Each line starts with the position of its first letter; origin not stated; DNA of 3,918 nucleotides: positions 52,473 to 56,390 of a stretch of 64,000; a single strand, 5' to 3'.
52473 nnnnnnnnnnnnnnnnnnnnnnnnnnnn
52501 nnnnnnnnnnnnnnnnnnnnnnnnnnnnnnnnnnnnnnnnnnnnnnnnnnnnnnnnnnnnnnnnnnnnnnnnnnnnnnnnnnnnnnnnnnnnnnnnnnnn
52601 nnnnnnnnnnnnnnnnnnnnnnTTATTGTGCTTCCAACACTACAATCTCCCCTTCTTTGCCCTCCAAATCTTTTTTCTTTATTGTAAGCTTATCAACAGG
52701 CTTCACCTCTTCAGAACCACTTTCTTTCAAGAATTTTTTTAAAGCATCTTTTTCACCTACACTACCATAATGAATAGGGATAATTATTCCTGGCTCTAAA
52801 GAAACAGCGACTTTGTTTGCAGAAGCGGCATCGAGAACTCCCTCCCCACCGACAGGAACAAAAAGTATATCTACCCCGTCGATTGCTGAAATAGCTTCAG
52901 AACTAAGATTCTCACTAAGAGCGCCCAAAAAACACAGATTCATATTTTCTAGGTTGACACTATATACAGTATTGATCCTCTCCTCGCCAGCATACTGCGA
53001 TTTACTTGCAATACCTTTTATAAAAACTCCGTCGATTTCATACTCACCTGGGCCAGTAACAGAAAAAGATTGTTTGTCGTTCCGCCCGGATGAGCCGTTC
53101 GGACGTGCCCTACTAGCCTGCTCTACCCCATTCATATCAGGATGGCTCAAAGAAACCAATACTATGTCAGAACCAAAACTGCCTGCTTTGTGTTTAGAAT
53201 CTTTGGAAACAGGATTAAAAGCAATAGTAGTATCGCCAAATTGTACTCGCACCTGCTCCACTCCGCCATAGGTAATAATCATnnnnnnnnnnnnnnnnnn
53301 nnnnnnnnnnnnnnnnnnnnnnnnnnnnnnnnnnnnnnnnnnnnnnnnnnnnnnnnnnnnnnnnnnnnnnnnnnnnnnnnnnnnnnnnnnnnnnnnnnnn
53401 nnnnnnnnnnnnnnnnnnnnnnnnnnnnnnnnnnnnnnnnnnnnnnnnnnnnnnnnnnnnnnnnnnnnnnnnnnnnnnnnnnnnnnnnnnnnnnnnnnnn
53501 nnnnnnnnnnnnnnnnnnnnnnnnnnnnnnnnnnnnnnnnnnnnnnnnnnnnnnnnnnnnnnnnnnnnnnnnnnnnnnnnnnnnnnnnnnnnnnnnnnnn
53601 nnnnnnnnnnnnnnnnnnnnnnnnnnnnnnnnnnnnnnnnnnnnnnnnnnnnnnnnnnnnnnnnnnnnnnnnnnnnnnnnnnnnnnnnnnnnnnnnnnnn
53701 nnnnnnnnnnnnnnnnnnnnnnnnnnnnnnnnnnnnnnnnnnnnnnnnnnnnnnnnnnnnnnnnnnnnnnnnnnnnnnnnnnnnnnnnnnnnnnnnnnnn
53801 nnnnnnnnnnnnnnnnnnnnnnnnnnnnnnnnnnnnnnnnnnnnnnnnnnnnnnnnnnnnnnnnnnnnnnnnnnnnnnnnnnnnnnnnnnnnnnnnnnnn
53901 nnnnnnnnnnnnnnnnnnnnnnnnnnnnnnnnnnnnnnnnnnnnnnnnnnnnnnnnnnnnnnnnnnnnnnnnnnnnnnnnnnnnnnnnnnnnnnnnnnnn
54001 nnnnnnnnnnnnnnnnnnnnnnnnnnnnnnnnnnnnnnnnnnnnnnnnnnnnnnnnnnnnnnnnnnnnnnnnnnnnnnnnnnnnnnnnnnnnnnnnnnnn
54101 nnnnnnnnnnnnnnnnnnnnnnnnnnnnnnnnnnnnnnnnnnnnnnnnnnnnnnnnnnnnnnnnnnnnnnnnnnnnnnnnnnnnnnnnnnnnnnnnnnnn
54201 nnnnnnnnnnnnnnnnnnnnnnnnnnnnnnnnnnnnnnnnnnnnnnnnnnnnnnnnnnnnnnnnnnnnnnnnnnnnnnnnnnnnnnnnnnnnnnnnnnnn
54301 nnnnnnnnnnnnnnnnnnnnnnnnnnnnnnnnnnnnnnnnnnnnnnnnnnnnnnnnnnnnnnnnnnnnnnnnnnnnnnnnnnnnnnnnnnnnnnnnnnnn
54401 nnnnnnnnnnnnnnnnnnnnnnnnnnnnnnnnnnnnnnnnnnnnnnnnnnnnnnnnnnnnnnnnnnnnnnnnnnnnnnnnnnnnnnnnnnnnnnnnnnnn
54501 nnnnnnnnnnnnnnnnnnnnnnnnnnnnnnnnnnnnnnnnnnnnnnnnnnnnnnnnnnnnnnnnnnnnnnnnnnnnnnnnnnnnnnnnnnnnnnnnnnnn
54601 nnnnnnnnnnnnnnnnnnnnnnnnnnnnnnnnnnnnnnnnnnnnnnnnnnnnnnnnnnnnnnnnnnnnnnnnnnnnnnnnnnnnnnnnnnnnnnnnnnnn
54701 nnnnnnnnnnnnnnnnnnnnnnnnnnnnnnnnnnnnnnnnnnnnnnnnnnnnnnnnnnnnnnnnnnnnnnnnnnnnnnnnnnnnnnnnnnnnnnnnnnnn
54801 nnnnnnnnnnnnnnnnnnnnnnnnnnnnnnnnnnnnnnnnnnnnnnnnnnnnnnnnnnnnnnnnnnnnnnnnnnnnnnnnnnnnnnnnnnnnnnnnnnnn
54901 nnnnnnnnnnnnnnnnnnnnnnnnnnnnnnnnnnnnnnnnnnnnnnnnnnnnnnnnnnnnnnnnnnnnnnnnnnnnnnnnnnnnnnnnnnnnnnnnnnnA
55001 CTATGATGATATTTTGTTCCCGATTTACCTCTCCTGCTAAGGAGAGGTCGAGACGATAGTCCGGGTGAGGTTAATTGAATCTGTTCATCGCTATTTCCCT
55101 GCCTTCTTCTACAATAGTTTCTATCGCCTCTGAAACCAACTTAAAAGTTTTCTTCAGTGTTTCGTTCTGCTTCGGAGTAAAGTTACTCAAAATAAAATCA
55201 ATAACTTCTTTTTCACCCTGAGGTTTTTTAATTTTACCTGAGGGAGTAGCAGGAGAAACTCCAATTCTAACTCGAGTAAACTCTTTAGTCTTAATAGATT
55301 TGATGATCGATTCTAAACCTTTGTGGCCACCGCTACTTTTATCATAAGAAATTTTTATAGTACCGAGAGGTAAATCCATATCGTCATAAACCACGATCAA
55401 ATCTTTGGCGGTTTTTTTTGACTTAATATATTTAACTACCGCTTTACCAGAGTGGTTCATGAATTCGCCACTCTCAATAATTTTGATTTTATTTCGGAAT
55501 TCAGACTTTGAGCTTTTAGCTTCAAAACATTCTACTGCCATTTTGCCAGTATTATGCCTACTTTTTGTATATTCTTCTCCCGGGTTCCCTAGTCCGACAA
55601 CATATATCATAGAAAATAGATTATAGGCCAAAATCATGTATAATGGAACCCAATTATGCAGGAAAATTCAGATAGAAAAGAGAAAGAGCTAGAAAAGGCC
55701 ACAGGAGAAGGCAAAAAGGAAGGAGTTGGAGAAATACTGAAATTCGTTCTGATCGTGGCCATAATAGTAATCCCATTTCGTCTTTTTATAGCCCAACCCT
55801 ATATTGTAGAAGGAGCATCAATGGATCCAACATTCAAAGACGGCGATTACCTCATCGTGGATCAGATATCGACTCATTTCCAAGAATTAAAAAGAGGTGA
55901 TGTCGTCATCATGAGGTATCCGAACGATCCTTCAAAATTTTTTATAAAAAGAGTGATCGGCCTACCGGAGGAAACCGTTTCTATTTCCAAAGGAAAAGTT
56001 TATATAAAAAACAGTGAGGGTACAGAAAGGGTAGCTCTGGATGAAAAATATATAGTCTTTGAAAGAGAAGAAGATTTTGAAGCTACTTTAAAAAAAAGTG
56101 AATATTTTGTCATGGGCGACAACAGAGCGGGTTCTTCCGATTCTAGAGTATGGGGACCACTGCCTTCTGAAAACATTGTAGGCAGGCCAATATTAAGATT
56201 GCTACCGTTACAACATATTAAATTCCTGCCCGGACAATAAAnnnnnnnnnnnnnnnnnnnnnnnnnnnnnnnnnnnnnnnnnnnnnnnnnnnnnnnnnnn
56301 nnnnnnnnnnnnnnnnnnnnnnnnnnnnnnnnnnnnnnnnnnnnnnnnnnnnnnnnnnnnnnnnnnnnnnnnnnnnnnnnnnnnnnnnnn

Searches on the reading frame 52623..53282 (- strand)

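Call 8: search_protein_families(library=pfam, proteins=[window:52623-53282:-], max_evalue=0.001)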
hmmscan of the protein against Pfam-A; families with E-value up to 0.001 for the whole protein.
window:52623-53282:- (219 aa): 1 family
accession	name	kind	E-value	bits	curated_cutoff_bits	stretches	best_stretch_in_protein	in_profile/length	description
PF13483.12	Lactamase_B_3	-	4.7e-24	85.6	24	1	3-171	2-160/160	Beta-lactamase superfamily domain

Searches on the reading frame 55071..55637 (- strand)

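Call 8: search_protein_families(library=pfam, proteins=[window:55071-55637:-], max_evalue=0.001)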
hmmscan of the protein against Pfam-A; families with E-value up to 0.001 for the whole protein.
window:55071-55637:- (188 aa): 1 family
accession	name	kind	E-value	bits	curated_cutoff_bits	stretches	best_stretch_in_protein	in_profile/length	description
PF01195.25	Pept_tRNA_hydro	-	4e-45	154.3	27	1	13-188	2-183/183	Peptidyl-tRNA hydrolase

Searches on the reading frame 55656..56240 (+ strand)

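Call 8: search_protein_families(library=pfam, proteins=[window:55656-56240:+], max_evalue=0.001)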
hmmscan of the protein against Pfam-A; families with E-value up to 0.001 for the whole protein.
window:55656-56240:+ (194 aa): 2 families
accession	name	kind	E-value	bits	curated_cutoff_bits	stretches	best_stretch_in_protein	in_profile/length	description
PF10502.14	Peptidase_S26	-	8.9e-44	149.8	22.9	1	26-181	3-166/168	Signal peptidase, peptidase S26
PF00717.28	Peptidase_S24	-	1.3e-07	31.8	23.3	1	51-104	40-85/116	Peptidase S24-like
